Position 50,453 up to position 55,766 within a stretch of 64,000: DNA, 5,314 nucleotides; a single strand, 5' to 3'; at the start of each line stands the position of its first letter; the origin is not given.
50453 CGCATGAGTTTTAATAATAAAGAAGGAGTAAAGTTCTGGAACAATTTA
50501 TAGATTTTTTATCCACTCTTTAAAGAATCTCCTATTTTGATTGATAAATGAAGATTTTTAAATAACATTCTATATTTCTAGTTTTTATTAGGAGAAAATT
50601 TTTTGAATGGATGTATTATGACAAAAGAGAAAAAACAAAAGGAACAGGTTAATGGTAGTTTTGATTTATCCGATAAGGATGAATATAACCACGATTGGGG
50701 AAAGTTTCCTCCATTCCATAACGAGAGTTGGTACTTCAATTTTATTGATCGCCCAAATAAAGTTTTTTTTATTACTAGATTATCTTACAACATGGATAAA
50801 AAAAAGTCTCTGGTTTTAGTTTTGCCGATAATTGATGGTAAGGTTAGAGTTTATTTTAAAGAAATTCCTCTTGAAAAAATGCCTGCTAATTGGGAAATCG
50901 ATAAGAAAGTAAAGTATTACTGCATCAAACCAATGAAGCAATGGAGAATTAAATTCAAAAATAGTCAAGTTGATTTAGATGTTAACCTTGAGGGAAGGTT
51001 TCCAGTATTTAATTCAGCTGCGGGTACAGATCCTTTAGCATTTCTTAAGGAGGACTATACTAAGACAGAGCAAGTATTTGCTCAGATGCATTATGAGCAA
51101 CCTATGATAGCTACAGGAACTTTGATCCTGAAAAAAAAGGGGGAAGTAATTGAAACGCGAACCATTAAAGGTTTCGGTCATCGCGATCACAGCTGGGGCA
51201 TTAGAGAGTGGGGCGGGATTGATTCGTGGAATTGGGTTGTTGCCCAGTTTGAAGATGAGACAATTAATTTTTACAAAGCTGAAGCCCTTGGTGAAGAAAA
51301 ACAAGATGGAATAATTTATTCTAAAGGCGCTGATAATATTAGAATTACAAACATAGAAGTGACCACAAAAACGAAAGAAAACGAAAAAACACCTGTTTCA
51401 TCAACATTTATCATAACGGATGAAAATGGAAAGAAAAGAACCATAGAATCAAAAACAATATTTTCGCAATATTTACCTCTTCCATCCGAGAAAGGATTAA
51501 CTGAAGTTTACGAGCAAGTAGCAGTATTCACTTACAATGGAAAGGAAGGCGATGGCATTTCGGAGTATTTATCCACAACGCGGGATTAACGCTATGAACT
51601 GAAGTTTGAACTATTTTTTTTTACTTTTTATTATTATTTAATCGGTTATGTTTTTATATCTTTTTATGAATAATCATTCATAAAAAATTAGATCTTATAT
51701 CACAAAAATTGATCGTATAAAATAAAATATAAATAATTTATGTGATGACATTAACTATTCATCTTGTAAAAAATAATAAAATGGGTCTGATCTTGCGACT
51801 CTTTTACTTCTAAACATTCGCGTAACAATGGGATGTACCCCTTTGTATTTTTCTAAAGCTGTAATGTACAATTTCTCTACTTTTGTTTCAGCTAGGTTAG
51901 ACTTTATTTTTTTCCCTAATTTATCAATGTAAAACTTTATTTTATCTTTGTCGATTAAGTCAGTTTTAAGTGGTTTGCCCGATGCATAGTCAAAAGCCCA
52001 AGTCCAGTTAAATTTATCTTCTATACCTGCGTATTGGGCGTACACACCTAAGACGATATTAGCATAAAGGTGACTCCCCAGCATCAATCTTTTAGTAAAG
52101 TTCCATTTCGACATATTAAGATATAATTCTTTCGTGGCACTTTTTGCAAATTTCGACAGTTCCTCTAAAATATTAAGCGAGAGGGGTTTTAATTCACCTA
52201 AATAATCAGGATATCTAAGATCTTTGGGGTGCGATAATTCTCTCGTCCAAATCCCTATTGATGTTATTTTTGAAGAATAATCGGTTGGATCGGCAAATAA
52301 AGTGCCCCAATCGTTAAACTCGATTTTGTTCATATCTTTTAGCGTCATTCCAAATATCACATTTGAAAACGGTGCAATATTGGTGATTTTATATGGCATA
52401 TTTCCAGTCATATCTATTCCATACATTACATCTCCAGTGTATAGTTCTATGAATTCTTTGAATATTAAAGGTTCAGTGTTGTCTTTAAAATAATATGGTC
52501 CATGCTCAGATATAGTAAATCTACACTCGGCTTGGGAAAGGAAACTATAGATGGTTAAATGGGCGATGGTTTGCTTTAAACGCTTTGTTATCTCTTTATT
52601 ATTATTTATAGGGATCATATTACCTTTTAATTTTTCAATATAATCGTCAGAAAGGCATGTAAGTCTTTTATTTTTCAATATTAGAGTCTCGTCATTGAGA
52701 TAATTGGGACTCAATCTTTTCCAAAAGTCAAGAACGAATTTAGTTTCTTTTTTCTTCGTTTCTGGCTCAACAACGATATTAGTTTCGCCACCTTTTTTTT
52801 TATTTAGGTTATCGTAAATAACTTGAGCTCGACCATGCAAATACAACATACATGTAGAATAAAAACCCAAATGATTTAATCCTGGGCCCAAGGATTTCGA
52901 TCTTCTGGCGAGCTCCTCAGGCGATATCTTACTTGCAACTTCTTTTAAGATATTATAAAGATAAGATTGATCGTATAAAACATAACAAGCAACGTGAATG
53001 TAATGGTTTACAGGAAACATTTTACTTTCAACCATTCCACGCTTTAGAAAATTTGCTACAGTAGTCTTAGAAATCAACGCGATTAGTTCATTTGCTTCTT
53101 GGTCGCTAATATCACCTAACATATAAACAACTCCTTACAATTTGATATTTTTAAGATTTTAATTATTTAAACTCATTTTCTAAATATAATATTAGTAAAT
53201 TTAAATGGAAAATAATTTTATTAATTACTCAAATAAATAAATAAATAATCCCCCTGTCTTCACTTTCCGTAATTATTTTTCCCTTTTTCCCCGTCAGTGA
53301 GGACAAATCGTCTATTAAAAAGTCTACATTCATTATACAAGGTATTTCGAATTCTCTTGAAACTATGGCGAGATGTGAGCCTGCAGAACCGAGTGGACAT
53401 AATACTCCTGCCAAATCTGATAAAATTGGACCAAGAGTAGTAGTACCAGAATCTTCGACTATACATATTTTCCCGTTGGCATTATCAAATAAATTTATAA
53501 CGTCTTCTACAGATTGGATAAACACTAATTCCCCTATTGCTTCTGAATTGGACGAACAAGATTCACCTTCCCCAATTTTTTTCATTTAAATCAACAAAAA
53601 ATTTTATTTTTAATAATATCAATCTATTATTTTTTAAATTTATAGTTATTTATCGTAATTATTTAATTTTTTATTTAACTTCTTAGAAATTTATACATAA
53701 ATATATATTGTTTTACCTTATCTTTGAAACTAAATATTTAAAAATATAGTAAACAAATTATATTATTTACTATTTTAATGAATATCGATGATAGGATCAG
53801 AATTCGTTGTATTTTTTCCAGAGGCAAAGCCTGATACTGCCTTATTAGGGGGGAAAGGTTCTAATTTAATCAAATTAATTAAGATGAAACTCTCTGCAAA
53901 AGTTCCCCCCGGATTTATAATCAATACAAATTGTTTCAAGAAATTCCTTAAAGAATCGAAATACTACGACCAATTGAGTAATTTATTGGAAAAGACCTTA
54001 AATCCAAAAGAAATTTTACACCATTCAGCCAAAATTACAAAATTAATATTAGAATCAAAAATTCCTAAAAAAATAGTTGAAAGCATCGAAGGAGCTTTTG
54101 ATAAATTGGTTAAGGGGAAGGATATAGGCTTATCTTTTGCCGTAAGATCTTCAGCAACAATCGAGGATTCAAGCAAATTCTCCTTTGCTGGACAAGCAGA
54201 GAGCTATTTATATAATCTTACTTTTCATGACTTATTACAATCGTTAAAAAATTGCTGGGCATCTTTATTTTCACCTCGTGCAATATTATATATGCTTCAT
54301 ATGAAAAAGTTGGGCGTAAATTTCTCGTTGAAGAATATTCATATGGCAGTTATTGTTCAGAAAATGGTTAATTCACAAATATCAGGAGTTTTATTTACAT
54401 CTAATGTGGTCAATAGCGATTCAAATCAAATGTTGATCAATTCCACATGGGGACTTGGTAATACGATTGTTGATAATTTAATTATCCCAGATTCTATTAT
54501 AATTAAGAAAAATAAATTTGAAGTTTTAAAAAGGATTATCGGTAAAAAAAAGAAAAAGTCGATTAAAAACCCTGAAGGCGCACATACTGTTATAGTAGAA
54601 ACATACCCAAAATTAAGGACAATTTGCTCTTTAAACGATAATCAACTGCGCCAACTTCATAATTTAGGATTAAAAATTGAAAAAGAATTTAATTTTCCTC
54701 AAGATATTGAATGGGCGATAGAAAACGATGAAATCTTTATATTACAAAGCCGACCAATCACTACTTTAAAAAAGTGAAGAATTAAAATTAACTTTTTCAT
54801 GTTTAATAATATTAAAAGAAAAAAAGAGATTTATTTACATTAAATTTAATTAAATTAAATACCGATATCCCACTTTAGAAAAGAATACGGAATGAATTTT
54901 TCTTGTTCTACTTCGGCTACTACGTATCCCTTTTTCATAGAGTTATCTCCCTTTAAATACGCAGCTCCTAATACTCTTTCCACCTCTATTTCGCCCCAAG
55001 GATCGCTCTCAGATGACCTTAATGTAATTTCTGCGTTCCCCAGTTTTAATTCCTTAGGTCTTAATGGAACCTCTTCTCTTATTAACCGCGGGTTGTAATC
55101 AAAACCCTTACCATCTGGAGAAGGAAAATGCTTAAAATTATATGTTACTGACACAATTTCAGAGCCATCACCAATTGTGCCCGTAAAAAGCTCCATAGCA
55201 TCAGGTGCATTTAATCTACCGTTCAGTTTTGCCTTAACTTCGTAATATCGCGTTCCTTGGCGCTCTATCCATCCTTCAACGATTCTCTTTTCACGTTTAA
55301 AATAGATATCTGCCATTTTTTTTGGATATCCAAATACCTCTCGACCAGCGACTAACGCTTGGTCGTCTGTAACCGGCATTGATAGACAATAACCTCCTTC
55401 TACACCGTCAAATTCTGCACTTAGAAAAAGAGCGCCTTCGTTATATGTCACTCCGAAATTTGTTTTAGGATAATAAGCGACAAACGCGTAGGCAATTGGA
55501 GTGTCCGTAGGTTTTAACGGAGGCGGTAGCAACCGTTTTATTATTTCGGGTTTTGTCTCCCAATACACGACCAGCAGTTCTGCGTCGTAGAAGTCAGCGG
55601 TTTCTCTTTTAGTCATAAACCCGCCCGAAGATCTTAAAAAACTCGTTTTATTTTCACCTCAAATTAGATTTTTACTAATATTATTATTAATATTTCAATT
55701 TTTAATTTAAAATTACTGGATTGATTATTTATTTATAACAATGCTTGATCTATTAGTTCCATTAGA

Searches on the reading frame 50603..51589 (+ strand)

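Call 56: search_protein_families(library=pfam, proteins=[window:50603-51589:+], max_evalue=0.001)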
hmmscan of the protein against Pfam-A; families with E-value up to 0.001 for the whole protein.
window:50603-51589:+ (328 aa): 2 families
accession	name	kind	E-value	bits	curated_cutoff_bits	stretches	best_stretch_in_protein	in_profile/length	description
PF23212.2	DUF7064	-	5.3e-14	53.1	24.7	1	203-324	2-124/126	Domain of unknown function (DUF7064)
PF23213.1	DUF7065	-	0.00011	22.8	27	1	142-201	130-183/183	Domain of unknown function (DUF7065)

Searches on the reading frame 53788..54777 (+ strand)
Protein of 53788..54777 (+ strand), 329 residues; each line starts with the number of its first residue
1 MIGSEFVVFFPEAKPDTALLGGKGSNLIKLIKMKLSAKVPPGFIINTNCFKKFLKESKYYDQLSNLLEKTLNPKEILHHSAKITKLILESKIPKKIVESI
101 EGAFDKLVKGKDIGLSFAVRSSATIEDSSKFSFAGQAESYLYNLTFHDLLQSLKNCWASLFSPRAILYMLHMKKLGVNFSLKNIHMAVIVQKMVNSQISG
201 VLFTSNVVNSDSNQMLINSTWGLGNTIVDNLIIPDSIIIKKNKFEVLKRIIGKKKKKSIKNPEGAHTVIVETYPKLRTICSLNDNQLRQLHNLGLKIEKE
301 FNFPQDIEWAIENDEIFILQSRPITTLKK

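Call 56: search_protein_families(library=pfam, proteins=[window:53788-54777:+], max_evalue=0.001)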
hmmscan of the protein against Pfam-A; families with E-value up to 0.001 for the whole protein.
window:53788-54777:+ (329 aa): 1 family
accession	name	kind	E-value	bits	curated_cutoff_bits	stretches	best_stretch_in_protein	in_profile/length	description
PF01326.24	PPDK_N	-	1.5e-84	284.5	27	1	18-328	2-313/328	Pyruvate phosphate dikinase, AMP/ATP-binding domain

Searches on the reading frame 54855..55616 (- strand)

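Call 56: search_protein_families(library=pfam, proteins=[window:54855-55616:-], max_evalue=0.001)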
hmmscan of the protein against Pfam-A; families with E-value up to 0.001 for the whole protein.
window:54855-55616:- (253 aa): 1 family
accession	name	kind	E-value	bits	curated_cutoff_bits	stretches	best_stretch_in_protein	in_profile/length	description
PF06314.16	ADC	-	1.6e-53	182.1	29.8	1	8-235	18-236/238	Acetoacetate decarboxylase (ADC)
